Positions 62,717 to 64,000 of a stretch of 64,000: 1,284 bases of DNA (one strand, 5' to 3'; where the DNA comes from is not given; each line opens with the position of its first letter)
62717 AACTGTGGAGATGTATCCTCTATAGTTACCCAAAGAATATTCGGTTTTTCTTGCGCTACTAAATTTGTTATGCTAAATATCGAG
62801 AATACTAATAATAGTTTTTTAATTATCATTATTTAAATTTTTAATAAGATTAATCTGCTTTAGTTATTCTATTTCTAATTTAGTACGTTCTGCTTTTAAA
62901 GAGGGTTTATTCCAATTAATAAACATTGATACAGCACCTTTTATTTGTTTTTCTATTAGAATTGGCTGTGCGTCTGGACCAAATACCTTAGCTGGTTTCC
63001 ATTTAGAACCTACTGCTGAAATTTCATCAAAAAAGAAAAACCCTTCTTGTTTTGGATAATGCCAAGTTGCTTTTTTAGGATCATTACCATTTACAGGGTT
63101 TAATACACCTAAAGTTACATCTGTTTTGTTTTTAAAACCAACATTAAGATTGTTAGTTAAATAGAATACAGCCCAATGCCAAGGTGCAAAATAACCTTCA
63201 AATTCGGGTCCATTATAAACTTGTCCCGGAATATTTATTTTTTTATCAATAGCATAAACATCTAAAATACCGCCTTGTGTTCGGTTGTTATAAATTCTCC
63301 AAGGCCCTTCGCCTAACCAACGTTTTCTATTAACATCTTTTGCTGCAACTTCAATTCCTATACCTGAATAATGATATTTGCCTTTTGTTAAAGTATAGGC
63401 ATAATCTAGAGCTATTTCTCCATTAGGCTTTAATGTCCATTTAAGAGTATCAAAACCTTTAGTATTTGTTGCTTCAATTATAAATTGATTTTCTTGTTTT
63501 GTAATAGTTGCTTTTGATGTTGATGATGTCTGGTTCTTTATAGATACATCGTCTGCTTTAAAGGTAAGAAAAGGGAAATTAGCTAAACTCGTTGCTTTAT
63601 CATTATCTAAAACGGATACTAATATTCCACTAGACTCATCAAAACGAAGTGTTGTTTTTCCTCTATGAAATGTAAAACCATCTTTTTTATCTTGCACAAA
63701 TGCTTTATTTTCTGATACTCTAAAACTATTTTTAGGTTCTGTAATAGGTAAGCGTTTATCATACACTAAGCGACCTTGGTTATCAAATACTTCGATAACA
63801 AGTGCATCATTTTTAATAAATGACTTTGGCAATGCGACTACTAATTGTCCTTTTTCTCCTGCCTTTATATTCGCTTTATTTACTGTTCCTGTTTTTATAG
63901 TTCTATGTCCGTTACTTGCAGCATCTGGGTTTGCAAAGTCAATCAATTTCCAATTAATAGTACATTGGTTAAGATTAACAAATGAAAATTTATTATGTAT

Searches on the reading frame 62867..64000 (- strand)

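Call 8: search_protein_families(library=pfam, proteins=[window:62867-63946:-])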
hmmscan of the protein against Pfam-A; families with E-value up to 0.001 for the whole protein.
window:62867-63946:- (360 aa): 1 family
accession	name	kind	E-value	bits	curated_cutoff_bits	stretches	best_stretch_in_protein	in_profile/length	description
PF02929.23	Bgal_small_N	-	1.4e-06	28.6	25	1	113-232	38-151/248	Beta galactosidase small chain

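Call 44: search_protein_families(library=ncbifam, proteins=[window:62867-64000:-], max_evalue=0.001)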
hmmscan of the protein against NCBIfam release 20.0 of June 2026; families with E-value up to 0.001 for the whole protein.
window:62867-64000:- (378 aa): 3 families
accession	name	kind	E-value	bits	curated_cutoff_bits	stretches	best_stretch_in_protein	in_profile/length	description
NF049891.1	Bet1-4galacdseBT4156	equivalog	1.3e-31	109.4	1700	1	2-350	564-929/946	exo-beta-1,4-galactosidase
NF041100.1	betagal_LacZ_Ttogales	equivalog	1.4e-07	29.6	2000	1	1-250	612-877/1090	beta-galactosidase LacZ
NF052611.1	beta_gal_Bga2A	equivalog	2.2e-05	22.7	999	1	84-252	722-895/1007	beta-galactosidase, LacZ type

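Call 45: search_protein_families(library=pfam, proteins=[window:62867-64000:-])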
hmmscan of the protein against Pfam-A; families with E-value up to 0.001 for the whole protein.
window:62867-64000:- (378 aa): 2 families
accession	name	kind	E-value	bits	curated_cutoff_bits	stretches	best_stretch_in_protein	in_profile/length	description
PF02929.23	Bgal_small_N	-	1.6e-06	28.5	25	1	131-250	38-151/248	Beta galactosidase small chain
PF16353.11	LacZ_4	-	2.9e-05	24.7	27.3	1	1-59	3-51/87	Beta-galactosidase, domain 4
